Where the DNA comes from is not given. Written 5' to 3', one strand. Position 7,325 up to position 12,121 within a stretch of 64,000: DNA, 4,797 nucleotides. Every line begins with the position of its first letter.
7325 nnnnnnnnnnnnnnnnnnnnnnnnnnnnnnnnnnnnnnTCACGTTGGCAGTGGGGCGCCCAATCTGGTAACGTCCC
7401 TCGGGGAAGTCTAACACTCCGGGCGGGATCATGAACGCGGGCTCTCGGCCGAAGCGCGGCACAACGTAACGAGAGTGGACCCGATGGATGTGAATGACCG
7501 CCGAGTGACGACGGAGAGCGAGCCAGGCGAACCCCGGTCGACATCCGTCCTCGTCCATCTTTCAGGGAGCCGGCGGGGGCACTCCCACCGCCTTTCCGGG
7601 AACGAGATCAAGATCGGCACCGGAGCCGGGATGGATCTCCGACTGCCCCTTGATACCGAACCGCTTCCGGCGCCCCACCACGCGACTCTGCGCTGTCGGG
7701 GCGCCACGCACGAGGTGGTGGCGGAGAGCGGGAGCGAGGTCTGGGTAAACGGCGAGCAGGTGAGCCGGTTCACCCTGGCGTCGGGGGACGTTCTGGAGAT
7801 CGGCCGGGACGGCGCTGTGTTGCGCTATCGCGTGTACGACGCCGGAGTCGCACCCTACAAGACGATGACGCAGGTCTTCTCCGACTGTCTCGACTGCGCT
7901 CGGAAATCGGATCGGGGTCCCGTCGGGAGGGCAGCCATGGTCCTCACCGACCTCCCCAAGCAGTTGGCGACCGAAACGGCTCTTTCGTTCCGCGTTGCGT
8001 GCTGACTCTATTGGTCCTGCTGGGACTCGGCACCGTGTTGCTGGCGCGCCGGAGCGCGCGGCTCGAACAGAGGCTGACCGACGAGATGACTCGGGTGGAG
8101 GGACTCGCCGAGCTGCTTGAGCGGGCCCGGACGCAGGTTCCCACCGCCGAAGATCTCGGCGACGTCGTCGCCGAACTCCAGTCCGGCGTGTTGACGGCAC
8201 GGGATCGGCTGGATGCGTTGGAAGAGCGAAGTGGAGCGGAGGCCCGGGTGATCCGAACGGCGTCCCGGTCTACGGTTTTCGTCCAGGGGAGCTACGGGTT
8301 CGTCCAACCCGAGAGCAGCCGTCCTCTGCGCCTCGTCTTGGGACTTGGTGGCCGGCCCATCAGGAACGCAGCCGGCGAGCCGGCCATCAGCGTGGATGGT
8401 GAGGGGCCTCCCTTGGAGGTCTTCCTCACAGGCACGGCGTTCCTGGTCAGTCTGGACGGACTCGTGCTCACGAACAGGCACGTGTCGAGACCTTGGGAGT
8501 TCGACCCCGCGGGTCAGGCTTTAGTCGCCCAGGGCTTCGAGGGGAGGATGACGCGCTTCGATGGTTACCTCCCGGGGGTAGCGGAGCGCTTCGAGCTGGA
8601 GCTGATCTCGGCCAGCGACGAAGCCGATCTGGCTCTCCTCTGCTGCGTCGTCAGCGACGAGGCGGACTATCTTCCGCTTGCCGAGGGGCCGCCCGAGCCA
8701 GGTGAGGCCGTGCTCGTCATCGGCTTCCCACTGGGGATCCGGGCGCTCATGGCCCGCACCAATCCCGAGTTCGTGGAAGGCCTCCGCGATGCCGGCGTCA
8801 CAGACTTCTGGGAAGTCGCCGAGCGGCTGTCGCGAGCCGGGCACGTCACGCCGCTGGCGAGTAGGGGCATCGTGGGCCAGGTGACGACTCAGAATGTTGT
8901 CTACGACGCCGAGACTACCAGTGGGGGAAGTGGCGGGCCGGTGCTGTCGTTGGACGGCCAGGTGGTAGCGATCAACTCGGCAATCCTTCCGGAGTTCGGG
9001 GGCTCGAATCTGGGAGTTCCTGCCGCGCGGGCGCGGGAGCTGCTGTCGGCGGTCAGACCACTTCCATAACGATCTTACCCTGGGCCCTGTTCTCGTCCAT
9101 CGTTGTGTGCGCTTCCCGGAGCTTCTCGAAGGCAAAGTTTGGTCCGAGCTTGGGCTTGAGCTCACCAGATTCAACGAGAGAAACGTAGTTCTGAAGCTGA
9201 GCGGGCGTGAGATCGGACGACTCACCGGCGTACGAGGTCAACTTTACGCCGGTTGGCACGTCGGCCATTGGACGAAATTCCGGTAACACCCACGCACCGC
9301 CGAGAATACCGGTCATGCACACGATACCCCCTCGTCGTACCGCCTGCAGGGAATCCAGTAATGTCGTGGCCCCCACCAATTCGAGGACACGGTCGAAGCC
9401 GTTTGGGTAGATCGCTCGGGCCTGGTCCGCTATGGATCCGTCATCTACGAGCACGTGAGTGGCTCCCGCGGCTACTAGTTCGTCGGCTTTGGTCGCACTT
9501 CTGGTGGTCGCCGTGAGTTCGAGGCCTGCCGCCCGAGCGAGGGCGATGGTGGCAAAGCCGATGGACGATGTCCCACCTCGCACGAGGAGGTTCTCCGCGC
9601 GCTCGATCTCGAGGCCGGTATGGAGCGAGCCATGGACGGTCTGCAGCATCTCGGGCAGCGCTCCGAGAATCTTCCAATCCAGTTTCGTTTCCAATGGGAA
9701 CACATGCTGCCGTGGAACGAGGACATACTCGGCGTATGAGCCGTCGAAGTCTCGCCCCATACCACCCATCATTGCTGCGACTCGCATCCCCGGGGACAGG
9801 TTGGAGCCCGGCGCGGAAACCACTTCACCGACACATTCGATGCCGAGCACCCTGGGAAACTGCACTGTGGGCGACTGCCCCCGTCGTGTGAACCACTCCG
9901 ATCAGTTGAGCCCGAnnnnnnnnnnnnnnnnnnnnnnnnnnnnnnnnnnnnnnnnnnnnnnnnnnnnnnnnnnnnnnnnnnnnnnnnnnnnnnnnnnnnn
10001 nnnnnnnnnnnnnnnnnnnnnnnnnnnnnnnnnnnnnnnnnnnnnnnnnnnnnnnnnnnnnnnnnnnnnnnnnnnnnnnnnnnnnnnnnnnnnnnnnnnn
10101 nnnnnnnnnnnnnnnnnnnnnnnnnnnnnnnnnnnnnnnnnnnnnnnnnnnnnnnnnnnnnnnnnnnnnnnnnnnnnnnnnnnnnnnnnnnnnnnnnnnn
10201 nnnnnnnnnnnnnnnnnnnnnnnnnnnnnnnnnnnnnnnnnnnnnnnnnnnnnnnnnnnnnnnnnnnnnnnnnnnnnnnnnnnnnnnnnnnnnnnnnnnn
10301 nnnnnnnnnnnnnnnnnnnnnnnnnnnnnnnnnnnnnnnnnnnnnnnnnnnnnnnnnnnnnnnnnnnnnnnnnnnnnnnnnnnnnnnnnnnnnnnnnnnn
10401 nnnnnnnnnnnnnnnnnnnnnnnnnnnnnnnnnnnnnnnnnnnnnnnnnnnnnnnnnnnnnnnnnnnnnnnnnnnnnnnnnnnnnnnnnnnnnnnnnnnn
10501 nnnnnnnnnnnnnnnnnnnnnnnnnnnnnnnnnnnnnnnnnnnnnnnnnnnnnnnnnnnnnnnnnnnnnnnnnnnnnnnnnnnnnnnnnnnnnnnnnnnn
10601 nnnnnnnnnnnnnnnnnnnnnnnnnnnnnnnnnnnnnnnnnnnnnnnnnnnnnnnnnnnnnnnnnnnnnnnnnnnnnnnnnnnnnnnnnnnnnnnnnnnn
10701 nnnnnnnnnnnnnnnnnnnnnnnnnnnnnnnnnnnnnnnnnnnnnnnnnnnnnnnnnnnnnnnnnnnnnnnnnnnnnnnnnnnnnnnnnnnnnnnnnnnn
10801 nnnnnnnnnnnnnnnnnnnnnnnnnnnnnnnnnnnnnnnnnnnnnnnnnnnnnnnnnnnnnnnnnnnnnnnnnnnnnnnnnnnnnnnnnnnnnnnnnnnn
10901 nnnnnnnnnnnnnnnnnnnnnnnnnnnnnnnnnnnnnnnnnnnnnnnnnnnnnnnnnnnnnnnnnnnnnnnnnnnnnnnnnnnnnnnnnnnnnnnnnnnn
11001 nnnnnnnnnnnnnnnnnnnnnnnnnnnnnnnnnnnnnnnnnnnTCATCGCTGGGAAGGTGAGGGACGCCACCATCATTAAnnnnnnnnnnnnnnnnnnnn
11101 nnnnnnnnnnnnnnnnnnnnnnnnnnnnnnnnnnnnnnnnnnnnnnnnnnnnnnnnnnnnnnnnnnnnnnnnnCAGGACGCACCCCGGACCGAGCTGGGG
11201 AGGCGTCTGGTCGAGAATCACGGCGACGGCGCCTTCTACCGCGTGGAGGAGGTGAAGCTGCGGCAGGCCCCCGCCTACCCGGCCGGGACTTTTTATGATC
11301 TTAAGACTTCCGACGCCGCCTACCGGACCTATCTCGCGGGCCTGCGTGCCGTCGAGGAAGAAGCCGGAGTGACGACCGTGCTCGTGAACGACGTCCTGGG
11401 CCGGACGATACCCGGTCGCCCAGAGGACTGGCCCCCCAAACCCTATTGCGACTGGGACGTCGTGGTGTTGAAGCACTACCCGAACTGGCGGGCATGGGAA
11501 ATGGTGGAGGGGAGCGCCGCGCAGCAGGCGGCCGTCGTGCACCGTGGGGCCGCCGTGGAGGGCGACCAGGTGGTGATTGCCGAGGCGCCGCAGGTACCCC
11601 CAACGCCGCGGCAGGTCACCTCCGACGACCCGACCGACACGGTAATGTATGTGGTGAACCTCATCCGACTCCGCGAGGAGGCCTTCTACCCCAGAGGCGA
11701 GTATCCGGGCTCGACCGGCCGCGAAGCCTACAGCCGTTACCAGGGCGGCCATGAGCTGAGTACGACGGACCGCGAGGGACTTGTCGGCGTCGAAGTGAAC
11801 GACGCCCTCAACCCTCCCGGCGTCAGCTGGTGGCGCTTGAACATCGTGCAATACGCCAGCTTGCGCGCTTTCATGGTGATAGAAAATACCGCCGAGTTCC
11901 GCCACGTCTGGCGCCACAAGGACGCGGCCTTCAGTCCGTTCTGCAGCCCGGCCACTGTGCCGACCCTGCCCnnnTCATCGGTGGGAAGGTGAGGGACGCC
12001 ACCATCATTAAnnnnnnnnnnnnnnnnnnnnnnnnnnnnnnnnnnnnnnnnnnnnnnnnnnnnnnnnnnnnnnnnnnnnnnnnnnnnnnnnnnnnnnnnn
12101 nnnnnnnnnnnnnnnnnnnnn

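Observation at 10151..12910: Tandem triplication (931-bp period) of a secreted two-domain protein of unknown function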

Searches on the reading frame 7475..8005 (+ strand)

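Call 18: search_protein_families(library=pfam, proteins=[window:7475-8005:+], max_evalue=0.001)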
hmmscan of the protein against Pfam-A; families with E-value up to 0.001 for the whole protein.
window:7475-8005:+ (176 aa): 2 families
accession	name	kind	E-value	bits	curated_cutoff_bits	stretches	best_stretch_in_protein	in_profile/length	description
PF16697.10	Yop-YscD_cpl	-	9.6e-08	32.6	33.2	1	29-111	3-85/94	Inner membrane component of T3SS, cytoplasmic domain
PF00498.31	FHA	-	4.6e-06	27.4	20.7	1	46-110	2-67/67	FHA domain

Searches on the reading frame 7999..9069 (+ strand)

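Call 18: search_protein_families(library=pfam, proteins=[window:7999-9069:+], max_evalue=0.001)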
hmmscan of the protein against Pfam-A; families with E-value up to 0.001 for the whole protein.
window:7999-9069:+ (356 aa): 3 families
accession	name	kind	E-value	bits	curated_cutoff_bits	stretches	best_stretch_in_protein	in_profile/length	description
PF13365.12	Trypsin_2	-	7.4e-18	66.1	27.6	1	145-325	1-144/144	Trypsin-like peptidase domain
PF00089.32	Trypsin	-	0.00063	20.1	20.6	0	295-337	160-206/220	Trypsin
PF10459.15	Peptidase_S46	-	0.00088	18.5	22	0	145-163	49-67/698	Peptidase S46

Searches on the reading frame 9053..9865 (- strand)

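Call 18: search_protein_families(library=pfam, proteins=[window:9053-9865:-], max_evalue=0.001)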
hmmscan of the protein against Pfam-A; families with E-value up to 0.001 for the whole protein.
window:9053-9865:- (270 aa): 4 families
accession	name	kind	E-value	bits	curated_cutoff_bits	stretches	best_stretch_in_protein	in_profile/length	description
PF13602.12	ADH_zinc_N_2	-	9.5e-18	65.8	27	1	134-266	2-133/134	Zinc-binding dehydrogenase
PF00107.32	ADH_zinc_N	-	1.7e-14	54.3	31.8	1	102-199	2-102/129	Zinc-binding dehydrogenase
PF08240.17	ADH_N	-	3.1e-07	31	23.5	1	2-59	31-103/104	Alcohol dehydrogenase GroES-like domain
PF16912.11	Glu_dehyd_C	-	0.00046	20.2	34.9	1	98-190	38-134/211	Glucose dehydrogenase C-terminus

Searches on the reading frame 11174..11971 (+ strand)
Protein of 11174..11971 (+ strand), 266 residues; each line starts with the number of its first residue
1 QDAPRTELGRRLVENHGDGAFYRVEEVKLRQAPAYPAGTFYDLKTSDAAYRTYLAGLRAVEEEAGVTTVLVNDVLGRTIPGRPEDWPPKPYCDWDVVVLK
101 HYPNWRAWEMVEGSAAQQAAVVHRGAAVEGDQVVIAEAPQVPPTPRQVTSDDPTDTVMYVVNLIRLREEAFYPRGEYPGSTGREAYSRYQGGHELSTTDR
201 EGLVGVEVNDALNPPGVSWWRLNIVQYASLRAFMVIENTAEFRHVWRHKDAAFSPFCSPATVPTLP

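Call 98: predict_structure(alignment_id=A3)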
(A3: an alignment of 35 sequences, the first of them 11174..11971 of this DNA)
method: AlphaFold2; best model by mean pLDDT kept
length: 266 residues; sequences in the alignment: 35
mean_pLDDT: 84.6   pTM: 0.84
mean pLDDT of the five models: 84.6, 83.9, 81.7, 71.3, 60.5
residues with pLDDT >= 90: 126; 70-90: 102; 50-70: 35; < 50: 3
segments of 3 or more residues with pLDDT < 50: none
pLDDT, mean of each block of 10 residues (from residue 1): 86 93 95 86 88 95 94 73 53 88 96 95 95 92 65 79 90 87 87 64 89 89 87 78 81 84 72
secondary structure, 60 per line:
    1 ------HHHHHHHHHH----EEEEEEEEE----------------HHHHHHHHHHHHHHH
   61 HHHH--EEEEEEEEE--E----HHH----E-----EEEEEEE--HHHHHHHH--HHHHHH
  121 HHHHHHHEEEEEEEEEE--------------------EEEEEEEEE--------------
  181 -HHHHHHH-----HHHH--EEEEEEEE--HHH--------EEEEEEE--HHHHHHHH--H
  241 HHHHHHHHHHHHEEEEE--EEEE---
elements in order: H7-16 E21-29 H46-64 E67-75 E96-102 H105-112 H115-127 E128-137 E158-166 H182-188 H194-197 E200-207 E221-227 H230-237 H240-252 E253-257 E260-263

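Call 100: fold_search(model_id=the predicted structure, library=pdb)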
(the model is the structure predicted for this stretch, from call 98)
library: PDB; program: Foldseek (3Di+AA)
matches with E <= 10: 824; with E <= 0.001: 80
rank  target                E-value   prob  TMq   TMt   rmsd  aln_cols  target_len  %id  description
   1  3hhl_A                1.6e-08  1.00  0.40  0.75   4.8       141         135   26  Crystal structure of methylated RPA0582 protein (released 2009-07-07)
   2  3dca_A                1.4e-07  1.00  0.39  0.76   4.3       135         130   25  Crystal structure of the RPA0582- protein of unknown function from Rhodopseudomonas palustris- a structural genomics t (released 2008-08-05)
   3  9mhr_B                2.2e-07  1.00  0.44  0.52   7.4       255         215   10  G169L variant of Coproheme Decarboxylase from Streptomyces Coelicolor in complex with Monovinyl, Monopropionate Deuter (released 2025-10-22)
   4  3mcs_A                4.3e-07  1.00  0.48  0.56   6.4       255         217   11  Crystal structure of Putative monooxygenase (FN1347) from FUSOBACTERIUM NUCLEATUM SUBSP. NUCLEATUM ATCC 25586 at 2.55  (released 2010-05-19)
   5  3f44                  4.5e-07  1.00  0.42  0.50   7.5       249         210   11  Crystal structure of putative monooxygenase (YP_193413.1) from Lactobacillus acidophilus NCFM at 1.55 A resolution (released 2008-11-18)
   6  9miq_B                6.9e-07  1.00  0.44  0.51   8.2       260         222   10  Wild-type Coproheme Decarboxylase from Streptomyces Coelicolor in complex with Monovinyl, Monopropionate Deuteroheme (released 2025-10-22)
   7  9mhq_B                7.3e-07  1.00  0.40  0.46   9.5       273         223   10  G169V variant of Streptomyces coelicolor coproheme decarboxylase in complex with Monovinyl, Monopropionate Deuteroheme (released 2025-10-22)
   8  3mcs_B                9.2e-07  1.00  0.46  0.54   7.0       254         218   11  Crystal structure of Putative monooxygenase (FN1347) from FUSOBACTERIUM NUCLEATUM SUBSP. NUCLEATUM ATCC 25586 at 2.55  (released 2010-05-19)
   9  8qwc_A                9.2e-07  1.00  0.46  0.54   7.6       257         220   11  Cryo-EM structure of Apo coproheme decarboxylase from Corynebacterium diphtheria. (released 2025-02-05)
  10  9mhr_E                9.8e-07  1.00  0.39  0.46   8.9       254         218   11  G169L variant of Coproheme Decarboxylase from Streptomyces Coelicolor in complex with Monovinyl, Monopropionate Deuter (released 2025-10-22)
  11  3nn4_A                1.0e-06  1.00  0.42  0.46   9.4       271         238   12  Structure of chlorite dismutase from Candidatus Nitrospira defluvii R173K mutant (released 2010-07-28)
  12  4m09_E                1.2e-06  1.00  0.44  0.48   7.7       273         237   10  Crystal Structure of Mutant Chlorite Dismutase from Candidatus Nitrospira defluvii W146Y R173Q (released 2014-01-15)
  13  9mhq_E                1.4e-06  1.00  0.43  0.51   8.5       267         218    9  G169V variant of Streptomyces coelicolor coproheme decarboxylase in complex with Monovinyl, Monopropionate Deuteroheme (released 2025-10-22)
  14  3nn2_B                1.4e-06  1.00  0.43  0.47   9.4       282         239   10  Structure of chlorite dismutase from Candidatus Nitrospira defluvii in complex with cyanide (released 2010-07-28)
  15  6xub_D                1.5e-06  1.00  0.46  0.52   7.9       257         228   12  Structure of coproheme decarboxylase from Corynebacterium diphteriae in complex with monovinyl monopropionyl deuterohe (released 2020-04-22)
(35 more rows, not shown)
